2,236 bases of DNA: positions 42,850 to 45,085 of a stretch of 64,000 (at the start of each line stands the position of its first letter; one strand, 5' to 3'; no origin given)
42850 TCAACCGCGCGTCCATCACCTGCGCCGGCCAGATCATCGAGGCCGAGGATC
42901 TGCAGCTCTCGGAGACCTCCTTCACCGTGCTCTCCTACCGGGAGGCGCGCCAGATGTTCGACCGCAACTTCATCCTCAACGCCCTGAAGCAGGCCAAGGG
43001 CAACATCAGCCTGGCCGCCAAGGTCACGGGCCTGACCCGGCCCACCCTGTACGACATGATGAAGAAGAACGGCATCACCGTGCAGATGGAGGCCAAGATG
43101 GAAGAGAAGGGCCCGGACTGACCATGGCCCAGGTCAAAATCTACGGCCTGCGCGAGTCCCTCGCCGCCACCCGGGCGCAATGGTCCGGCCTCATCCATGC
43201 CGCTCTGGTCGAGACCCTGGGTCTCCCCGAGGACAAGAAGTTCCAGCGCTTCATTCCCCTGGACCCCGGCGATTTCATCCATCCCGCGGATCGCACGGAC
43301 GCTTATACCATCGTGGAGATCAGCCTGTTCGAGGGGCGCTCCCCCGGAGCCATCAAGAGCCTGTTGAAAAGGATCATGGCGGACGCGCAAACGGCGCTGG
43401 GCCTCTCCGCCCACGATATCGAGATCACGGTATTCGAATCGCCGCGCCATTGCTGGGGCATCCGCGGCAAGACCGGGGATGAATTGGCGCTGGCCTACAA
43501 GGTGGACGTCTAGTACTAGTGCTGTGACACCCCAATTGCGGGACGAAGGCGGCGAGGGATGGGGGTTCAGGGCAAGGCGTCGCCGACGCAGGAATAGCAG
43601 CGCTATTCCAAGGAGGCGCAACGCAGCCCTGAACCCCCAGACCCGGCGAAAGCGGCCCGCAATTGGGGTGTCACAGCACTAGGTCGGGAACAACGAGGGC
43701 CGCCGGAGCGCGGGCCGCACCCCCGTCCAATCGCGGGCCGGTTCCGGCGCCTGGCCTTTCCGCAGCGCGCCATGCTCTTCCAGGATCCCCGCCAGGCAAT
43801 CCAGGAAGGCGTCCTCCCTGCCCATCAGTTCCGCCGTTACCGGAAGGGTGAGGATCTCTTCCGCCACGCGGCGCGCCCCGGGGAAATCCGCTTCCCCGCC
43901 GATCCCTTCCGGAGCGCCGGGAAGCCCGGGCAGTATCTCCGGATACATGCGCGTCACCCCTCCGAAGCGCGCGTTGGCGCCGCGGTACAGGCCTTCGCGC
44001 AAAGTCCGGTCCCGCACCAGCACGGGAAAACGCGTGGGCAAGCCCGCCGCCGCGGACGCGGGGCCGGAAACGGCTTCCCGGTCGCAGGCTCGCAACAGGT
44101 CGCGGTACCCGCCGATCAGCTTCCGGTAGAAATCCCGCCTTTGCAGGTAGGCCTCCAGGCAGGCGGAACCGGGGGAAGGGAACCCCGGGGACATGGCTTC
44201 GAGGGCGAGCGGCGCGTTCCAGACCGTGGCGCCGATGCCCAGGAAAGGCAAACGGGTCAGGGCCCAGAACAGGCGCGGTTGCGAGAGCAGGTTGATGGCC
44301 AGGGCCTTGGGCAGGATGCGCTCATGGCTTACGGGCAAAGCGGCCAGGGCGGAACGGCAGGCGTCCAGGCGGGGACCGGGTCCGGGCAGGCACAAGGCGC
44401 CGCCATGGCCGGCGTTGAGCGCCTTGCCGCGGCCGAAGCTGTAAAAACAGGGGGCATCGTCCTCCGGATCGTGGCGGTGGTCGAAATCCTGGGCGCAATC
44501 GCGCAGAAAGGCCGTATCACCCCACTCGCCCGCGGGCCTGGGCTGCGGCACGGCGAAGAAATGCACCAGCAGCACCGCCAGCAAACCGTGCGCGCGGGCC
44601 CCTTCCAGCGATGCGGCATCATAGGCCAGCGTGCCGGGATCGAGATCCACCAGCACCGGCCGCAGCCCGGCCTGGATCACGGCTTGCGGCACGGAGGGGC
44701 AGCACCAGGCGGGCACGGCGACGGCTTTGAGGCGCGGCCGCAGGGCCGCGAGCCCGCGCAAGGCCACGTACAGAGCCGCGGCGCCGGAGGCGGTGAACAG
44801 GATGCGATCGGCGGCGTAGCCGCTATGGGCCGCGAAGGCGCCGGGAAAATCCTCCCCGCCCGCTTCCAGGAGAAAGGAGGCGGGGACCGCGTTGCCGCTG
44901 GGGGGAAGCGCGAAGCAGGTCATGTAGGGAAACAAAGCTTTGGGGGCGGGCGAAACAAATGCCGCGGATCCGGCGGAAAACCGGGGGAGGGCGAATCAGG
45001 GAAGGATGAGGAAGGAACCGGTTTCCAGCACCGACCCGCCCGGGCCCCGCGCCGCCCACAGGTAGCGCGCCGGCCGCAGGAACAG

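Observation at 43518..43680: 163-bp element with 25-bp perfect terminal inverted repeats and nested inner hairpins exactly filling a convergent intergenic gap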

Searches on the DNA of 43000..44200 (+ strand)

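Call 7: search_rna_families(source=window, start=43000, end=44200, threshold=evalue, max_evalue=10)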
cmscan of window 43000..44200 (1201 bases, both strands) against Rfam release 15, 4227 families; matches with E-value up to 10: 6.
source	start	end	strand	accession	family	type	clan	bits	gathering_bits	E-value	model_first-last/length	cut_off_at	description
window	43063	43259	-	RF01947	KCNQ1OT1_2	Gene; lncRNA;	-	25.7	80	0.16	1-196/196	no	KCNQ1 overlapping transcript 1 conserved region 2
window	43052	43123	+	RF01144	sR17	Gene; snRNA; snoRNA; CD-box;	-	21.5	36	0.021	1-55/55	no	Small nucleolar RNA sR17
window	43556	43642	+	RF03620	mir-1233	Gene; miRNA;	-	21.4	87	0.75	1-82/82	no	mir-1233 microRNA precursor family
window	43092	43176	-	RF03461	MIR842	Gene; miRNA;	-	19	85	1.1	1-127/127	no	MIR842 microRNA precursor family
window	43555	43644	-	RF03703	mir-3622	Gene; miRNA;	-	16.3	78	9.9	1-84/84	no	mir-3622 microRNA precursor family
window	43560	43639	-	RF03212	mir-2788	Gene; miRNA;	-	15.1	62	6.9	21-74/92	no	mir-2788 microRNA precursor family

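Call 18: search_dna_similar(query=window:43510-43690:+, collection=plasmids, mode=distant, max_evalue=1)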
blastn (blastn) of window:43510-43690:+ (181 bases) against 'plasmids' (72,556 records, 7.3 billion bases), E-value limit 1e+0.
Records with a match: 14; places in all: 15; records where one place covers at least 80% of the query: 0.
Best place of each record, by identity: 95-99% 1; 80-90% 9; 60-80% 4.
By first word of the organism name: Streptomyces 11; Undibacterium 1; Subdoligranulum 1; Xanthomonas 1.
By predicted mobility (MOB-suite, as given by PLSDB): non-mobilizable 8; mobilizable 6.
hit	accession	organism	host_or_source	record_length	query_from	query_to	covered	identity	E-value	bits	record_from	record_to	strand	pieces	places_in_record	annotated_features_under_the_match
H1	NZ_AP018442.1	Undibacterium sp. YM2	-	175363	62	113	29%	78.8%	4e-2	46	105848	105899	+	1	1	none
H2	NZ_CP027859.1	Streptomyces clavuligerus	Cell culture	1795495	30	79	28%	78.0%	5e-1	41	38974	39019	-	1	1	none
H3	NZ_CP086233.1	Streptomyces clavuligerus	whole organism,soil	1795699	30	79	28%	78.0%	5e-1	41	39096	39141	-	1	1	none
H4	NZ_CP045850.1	Streptomyces clavuligerus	pure culture single spore ...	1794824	30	79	28%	78.0%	5e-1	41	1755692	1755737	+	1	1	none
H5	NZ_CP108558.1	Streptomyces sp. NBC_01205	-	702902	29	71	24%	84.1%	1e-1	43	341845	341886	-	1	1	DUF6493 family protein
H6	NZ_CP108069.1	Streptomyces sp. NBC_00272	-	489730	29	71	24%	84.1%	1e-1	43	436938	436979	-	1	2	DUF6493 family protein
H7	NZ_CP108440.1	Streptomyces sp. NBC_01278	-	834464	29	71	24%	84.1%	1e-1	43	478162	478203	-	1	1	DUF6493 family protein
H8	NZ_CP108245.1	Streptomyces sp. NBC_00073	-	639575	29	71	24%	84.1%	1e-1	43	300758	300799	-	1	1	DUF6493 family protein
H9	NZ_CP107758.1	Streptomyces sp. NBC_00597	-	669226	29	71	24%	84.1%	1e-1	43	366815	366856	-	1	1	DUF6493 family protein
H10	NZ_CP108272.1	Streptomyces sp. NBC_00045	-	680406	29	71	24%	84.1%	1e-1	43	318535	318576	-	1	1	DUF6493 family protein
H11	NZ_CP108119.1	Streptomyces sp. NBC_00211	-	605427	29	71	24%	84.1%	1e-1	43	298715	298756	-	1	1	DUF6493 family protein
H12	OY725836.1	Subdoligranulum variabile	-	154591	78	118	23%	85.4%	3e-3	48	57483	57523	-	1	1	none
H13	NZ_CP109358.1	Streptomyces sp. NBC_01562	-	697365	49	82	19%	86.1%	5e-1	41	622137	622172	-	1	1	SDR family oxidoreductase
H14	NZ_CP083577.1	Xanthomonas phaseoli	Manihot esculenta Crantz,single ...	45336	43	68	14%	96.2%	1e-1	44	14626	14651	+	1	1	none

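Call 61: search_dna_similar(query=window:43514-43548:+, collection=plasmids, mode=distant, max_evalue=10, max_rows=25)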
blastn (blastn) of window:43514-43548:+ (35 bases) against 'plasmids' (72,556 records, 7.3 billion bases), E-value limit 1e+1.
No match.

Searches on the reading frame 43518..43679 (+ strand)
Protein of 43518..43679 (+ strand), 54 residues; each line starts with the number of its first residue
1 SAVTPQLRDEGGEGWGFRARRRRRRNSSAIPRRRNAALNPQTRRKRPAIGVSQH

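Call 76: search_protein_representatives(protein=window:43518-43679:+)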
Query: 54 residues. Proteins with E-value up to 0.001 (for the whole library): 1; up to 1e-10: 0; up to 1e-30: 0. The best 1 are listed.
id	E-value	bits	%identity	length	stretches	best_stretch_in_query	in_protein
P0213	1.1e-04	38.0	44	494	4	14-41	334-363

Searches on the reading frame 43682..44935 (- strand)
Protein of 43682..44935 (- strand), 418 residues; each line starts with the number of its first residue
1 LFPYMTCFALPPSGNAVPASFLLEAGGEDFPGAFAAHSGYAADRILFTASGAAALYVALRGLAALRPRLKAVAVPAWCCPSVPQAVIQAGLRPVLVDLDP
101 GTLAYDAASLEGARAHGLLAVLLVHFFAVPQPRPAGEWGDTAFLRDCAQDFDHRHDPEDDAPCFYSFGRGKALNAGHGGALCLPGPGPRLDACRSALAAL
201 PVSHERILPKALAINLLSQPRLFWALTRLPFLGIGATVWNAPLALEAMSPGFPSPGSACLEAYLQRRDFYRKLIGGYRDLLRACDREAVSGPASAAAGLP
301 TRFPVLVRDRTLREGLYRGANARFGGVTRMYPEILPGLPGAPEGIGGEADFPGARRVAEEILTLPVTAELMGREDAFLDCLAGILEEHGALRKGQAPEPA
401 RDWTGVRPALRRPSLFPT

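Call 23: find_homologous_proteins(query=window:43682-44935:-)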
Query window:43682-44935:- (418 aa): 92 proteins with E <= 0.001 among 8000 candidates.
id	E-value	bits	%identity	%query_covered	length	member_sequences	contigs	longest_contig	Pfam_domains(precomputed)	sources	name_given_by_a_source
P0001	4.0e-212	723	78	99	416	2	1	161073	PF01041.24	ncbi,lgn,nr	ncbi:MAG: DegT/DnrJ/EryC1/StrS aminotransferase [Fibrobacteres bacterium]|nr:DegT/DnrJ/EryC1/StrS am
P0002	2.3e-193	661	75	96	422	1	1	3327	PF01041.24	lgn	-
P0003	8.7e-191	653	70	99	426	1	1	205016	PF01041.24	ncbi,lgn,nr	ncbi:MAG: aminotransferase, syn family [Fibrobacteres bacterium]|nr:aminotransferase, syn family [Fi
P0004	6.0e-187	640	69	99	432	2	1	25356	PF01041.24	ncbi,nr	ncbi:MAG: DegT/DnrJ/EryC1/StrS family aminotransferase [Fibrobacterota bacterium]|nr:DegT/DnrJ/EryC1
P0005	1.1e-184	633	70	99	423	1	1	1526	PF01041.24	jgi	jgi:hypothetical protein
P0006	2.0e-180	619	69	99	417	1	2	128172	PF01041.24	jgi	jgi:dTDP-4-amino-4,6-dideoxygalactose transaminase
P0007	2.1e-177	609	67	99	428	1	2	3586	PF01041.24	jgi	jgi:dTDP-4-amino-4,6-dideoxygalactose transaminase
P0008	4.6e-177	608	70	94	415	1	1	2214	PF01041.24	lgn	-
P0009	4.2e-175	601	67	99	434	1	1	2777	PF01041.24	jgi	jgi:DegT/DnrJ/EryC1/StrS aminotransferase family protein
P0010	1.8e-173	596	66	99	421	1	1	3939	PF01041.24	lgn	-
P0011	1.3e-171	590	66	96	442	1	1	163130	PF01041.24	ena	-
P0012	3.1e-169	582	64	99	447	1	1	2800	PF01041.24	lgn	-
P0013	9.6e-169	580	67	93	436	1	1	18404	PF01041.24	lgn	-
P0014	1.1e-165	570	66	96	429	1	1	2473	PF01041.24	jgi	jgi:dTDP-4-amino-4,6-dideoxygalactose transaminase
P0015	4.9e-164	565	70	89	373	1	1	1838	PF01041.24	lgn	-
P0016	1.9e-161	556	68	93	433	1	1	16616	PF01041.24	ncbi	-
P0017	2.5e-161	556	67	93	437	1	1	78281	PF01041.24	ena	-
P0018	3.2e-153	529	64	93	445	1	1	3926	PF01041.24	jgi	jgi:dTDP-4-amino-4,6-dideoxygalactose transaminase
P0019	2.0e-146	507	61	93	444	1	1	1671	PF01041.24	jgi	jgi:dTDP-4-amino-4,6-dideoxygalactose transaminase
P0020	1.0e-143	498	61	98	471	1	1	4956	PF01041.24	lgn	-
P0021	2.2e-143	497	63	91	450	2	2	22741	PF01041.24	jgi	jgi:dTDP-4-amino-4,6-dideoxygalactose transaminase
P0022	3.4e-142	493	60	96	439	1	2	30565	PF01041.24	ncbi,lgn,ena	-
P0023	1.6e-140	487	60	96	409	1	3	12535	PF01041.24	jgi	jgi:dTDP-4-amino-4,6-dideoxygalactose transaminase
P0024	2.5e-140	486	60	96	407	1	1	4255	PF01041.24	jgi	jgi:perosamine synthetase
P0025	8.1e-140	485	61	99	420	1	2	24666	PF01041.24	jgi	jgi:perosamine synthetase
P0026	1.0e-138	481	62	95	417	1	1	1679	PF01041.24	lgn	-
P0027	1.2e-138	481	59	99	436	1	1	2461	PF01041.24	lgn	-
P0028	6.0e-138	479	58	99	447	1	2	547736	PF01041.24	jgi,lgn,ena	-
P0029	1.7e-137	477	60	99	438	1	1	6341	PF01041.24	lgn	-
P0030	5.9e-137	475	61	93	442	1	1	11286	PF01041.24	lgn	-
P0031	3.6e-136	473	59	97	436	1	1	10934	PF01041.24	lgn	-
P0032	1.7e-135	471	59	96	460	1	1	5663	PF01041.24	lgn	-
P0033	2.4e-135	470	63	87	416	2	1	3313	PF01041.24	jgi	jgi:dTDP-4-amino-4,6-dideoxygalactose transaminase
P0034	5.9e-135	469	59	95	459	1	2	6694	PF01041.24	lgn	-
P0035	5.7e-134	466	59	94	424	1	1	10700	PF01041.24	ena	-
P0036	9.0e-134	465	58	99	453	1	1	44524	PF01041.24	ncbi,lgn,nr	ncbi:MAG: DegT/DnrJ/EryC1/StrS family aminotransferase [Fibrobacteres bacterium]|nr:DegT/DnrJ/EryC1/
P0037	9.0e-134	465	57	99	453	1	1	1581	PF01041.24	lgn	-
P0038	7.5e-133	462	58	99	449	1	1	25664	PF01041.24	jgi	jgi:hypothetical protein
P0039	3.6e-132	460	56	96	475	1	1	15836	PF01041.24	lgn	-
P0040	1.0e-131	458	56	99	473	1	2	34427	PF01041.24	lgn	-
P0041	4.4e-131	456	59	92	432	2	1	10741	PF01041.24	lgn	-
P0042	4.4e-131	456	56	99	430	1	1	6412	PF01041.24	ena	-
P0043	2.5e-130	454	56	97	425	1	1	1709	PF01041.24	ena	-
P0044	2.8e-130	453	58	94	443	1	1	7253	PF01041.24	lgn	-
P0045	6.2e-130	452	59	93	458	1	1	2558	PF01041.24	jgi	-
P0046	9.9e-130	452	59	95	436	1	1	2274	PF01041.24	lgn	-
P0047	1.2e-128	448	58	96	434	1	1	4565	PF01041.24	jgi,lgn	jgi:hypothetical protein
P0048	2.0e-128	447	58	96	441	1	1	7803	PF01041.24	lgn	-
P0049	2.9e-128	447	57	94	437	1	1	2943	PF01041.24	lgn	-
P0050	5.8e-126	439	56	93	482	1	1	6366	PF01041.24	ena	-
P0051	6.0e-126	439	58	96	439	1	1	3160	PF01041.24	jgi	-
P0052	8.5e-106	373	47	92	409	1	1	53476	PF01041.24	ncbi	-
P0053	1.6e-105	372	50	92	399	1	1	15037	PF01041.24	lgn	-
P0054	1.9e-103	365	47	92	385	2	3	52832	PF01041.24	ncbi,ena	-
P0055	6.5e-103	363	48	90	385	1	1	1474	PF01041.24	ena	-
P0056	1.3e-101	359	50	92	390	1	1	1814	PF01041.24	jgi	jgi:perosamine synthetase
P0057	3.0e-101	358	47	93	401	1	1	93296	PF01041.24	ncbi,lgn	-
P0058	9.8e-100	353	50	92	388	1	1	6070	PF01041.24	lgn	-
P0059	1.7e-99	352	47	91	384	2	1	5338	PF01041.24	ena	-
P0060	3.0e-99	351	48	90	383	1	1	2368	PF01041.24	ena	-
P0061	1.1e-97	346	46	91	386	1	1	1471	PF01041.24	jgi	jgi:perosamine synthetase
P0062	1.2e-96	343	47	91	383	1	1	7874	PF01041.24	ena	-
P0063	4.0e-95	338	46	92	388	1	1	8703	PF01041.24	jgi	jgi:dTDP-4-amino-4,6-dideoxygalactose transaminase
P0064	2.3e-94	335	48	89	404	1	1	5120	PF01041.24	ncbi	ncbi:MAG: DegT/DnrJ/EryC1/StrS family aminotransferase [Fibrobacteria bacterium]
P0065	4.6e-94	334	46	90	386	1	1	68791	PF01041.24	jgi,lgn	-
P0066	6.8e-93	330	49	92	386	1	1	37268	PF01041.24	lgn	-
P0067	3.1e-92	328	48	89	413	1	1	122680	PF01041.24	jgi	jgi:hypothetical protein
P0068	2.3e-90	322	44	90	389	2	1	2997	PF01041.24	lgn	-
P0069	6.0e-90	320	43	91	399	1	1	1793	PF01041.24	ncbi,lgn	-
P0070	8.5e-90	320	47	89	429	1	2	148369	PF01041.24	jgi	jgi:hypothetical protein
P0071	6.6e-87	310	47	91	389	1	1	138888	PF01041.24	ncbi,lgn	-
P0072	3.1e-85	305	46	89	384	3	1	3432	PF01041.24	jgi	jgi:dTDP-4-amino-4,6-dideoxygalactose transaminase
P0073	2.2e-82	296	51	78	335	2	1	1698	PF01041.24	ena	-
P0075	1.7e-22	98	34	80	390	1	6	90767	PF01041.24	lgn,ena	-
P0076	2.4e-21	94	34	74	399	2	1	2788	PF01041.24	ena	-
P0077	2.4e-21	94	34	76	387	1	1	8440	PF01041.24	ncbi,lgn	-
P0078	6.8e-19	86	31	78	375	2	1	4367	PF01041.24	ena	-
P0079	8.6e-19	86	29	81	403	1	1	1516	PF01041.24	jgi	jgi:dTDP-4-amino-4,6-dideoxygalactose transaminase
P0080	9.8e-18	82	30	72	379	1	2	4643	PF01041.24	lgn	-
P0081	2.9e-16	78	30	76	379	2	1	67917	PF01041.24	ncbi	-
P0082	3.1e-16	78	32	72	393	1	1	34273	PF01041.24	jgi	jgi:dTDP-4-amino-4,6-dideoxygalactose transaminase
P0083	5.2e-16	77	30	80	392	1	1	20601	PF01041.24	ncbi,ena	-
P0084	2.2e-14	71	30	80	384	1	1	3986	PF01041.24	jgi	jgi:dTDP-4-amino-4,6-dideoxygalactose transaminase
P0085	1.9e-13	68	30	89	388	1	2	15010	PF01041.24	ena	-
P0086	8.8e-13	66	33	78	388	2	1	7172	PF01041.24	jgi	-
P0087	3.6e-10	58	41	14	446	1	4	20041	PF01041.24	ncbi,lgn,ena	-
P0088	1.5e-9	56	28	71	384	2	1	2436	PF01041.24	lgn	-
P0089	1.0e-8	53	34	51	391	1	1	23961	PF01041.24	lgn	-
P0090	5.5e-8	50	42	23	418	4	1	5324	PF01041.24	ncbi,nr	ncbi:MAG: DegT/DnrJ/EryC1/StrS family aminotransferase [Gemmatimonadaceae bacterium]|nr:DegT/DnrJ/Er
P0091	5.8e-8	50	30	75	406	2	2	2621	PF01041.24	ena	-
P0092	2.0e-6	45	29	82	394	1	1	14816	PF01041.24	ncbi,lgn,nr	ncbi:MAG TPA: DegT/DnrJ/EryC1/StrS family aminotransferase [Longimicrobiales bacterium]|nr:DegT/DnrJ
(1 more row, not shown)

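Call 24: find_encoding_contigs(protein=P0001, flank=10000, max_places=3)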
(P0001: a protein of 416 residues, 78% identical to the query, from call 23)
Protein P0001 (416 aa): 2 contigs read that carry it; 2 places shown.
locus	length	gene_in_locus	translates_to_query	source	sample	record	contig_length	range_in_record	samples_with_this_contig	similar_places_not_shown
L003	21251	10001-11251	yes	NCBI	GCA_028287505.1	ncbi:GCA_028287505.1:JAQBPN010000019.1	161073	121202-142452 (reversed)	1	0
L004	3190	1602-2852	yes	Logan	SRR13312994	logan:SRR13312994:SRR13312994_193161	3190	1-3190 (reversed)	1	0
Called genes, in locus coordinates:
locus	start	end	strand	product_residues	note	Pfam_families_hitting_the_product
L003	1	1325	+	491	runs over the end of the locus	PF01943:Polysacc_synt, PF13440:Polysacc_synt_3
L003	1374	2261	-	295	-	-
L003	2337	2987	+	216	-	PF03807:F420_oxidored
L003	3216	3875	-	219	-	PF18899:DUF5655 (weak), PF08818:DUF1801, PF13376:OmdA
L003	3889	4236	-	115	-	-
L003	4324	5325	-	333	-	PF00535:Glycos_transf_2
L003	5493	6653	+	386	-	PF21294:Polysacc_lyase_14 (weak)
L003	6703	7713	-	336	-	PF13579:Glyco_trans_4_4 (weak)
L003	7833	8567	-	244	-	-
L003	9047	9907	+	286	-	-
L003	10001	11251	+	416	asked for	PF01041:DegT_DnrJ_EryC1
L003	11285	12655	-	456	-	PF00072:Response_reg, PF01078:Mg_chelatase (faint), PF00158:Sigma54_activat, PF14532:Sigma54_activ_2, PF00004:AAA (weak), PF07728:AAA_5 (weak), PF25601:AAA_lid_14, PF02954:HTH_8 (weak)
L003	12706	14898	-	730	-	PF13185:GAF_2 (faint), PF02518:HATPase_c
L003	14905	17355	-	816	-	PF01656:CbiA (weak), PF10609:ParA, PF13614:AAA_31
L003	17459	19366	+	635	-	PF23914:TPR_CcmH_CycH (faint), PF07719:TPR_2 (faint), PF13181:TPR_8 (faint), PF13428:TPR_14 (faint), PF24575:TPR_Slam (faint), PF14559:TPR_19 (weak), PF13432:TPR_16 (weak), PF14559:TPR_19, +5 more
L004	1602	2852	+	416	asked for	PF01041:DegT_DnrJ_EryC1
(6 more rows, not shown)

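Call 25: find_encoding_contigs(protein=P0003, flank=10000, max_places=3)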
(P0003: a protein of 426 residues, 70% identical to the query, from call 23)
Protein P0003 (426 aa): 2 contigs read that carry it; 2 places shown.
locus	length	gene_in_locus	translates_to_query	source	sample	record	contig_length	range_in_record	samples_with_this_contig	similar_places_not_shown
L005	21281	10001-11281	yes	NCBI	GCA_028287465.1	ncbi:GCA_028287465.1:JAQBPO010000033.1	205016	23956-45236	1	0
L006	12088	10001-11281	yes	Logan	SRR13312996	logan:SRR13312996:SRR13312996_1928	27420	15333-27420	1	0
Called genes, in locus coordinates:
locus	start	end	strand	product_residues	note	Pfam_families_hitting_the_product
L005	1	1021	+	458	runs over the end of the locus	PF04932:Wzy_C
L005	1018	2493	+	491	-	PF01943:Polysacc_synt, PF13440:Polysacc_synt_3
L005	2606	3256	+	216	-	PF03807:F420_oxidored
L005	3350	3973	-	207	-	PF18899:DUF5655, PF08818:DUF1801, PF13376:OmdA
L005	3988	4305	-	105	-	-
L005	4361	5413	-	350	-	PF13641:Glyco_tranf_2_3, PF00535:Glycos_transf_2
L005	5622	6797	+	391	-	PF21294:Polysacc_lyase_14 (weak)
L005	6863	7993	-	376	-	PF13579:Glyco_trans_4_4 (weak)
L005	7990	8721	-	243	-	PF13578:Methyltransf_24 (weak)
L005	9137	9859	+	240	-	-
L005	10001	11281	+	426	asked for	PF01041:DegT_DnrJ_EryC1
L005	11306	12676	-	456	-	PF00072:Response_reg, PF00158:Sigma54_activat, PF01078:Mg_chelatase (faint), PF14532:Sigma54_activ_2, PF00004:AAA (weak), PF07728:AAA_5 (weak), PF25601:AAA_lid_14, PF02954:HTH_8 (weak)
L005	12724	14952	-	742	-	PF13185:GAF_2 (weak), PF02518:HATPase_c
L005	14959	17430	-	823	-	PF10609:ParA, PF01656:CbiA (weak), PF13614:AAA_31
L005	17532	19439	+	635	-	PF13432:TPR_16 (faint), PF07719:TPR_2 (faint), PF13424:TPR_12 (faint), PF13428:TPR_14 (faint), PF23914:TPR_CcmH_CycH (faint), PF25058:ARM_TT21 (faint), PF14559:TPR_19 (weak), PF14559:TPR_19, +9 more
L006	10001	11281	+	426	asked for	PF01041:DegT_DnrJ_EryC1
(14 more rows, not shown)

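Call 26: find_encoding_contigs(protein=P0006, flank=10000, max_places=3)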
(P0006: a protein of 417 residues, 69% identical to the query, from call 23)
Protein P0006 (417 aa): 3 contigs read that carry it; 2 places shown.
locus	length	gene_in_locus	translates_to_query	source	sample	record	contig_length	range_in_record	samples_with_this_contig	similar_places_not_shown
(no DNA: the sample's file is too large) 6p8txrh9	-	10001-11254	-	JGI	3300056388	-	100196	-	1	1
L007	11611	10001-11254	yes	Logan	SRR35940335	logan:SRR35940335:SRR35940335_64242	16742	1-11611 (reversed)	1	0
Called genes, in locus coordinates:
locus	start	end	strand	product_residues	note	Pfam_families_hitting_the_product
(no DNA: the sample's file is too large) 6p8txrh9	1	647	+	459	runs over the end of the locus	PF04932:Wzy_C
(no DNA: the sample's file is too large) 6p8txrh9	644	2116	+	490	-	PF01943:Polysacc_synt, PF13440:Polysacc_synt_3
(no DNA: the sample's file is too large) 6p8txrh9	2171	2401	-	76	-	-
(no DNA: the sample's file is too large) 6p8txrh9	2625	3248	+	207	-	PF03807:F420_oxidored (weak)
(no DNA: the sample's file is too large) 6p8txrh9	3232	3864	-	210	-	PF18899:DUF5655, PF08818:DUF1801, PF13376:OmdA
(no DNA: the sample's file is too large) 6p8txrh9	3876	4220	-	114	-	-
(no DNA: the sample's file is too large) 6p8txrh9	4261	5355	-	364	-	PF13641:Glyco_tranf_2_3, PF00535:Glycos_transf_2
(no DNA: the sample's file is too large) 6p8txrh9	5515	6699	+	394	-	PF21294:Polysacc_lyase_14 (weak)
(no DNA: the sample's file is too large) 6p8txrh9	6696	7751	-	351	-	PF13579:Glyco_trans_4_4 (weak), PF13692:Glyco_trans_1_4 (weak)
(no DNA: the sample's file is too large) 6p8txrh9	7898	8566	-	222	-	-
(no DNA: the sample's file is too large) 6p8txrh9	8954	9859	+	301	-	-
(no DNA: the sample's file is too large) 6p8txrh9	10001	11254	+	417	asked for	PF01041:DegT_DnrJ_EryC1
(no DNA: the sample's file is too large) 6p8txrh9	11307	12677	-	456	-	PF00072:Response_reg, PF00158:Sigma54_activat, PF01078:Mg_chelatase (faint), PF14532:Sigma54_activ_2, PF00004:AAA (weak), PF07728:AAA_5 (weak), PF25601:AAA_lid_14, PF02954:HTH_8 (weak)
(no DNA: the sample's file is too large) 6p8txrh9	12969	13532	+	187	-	PF07589:PEP_exosort_dom (weak)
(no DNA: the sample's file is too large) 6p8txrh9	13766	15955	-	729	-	PF02518:HATPase_c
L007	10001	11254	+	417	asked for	PF01041:DegT_DnrJ_EryC1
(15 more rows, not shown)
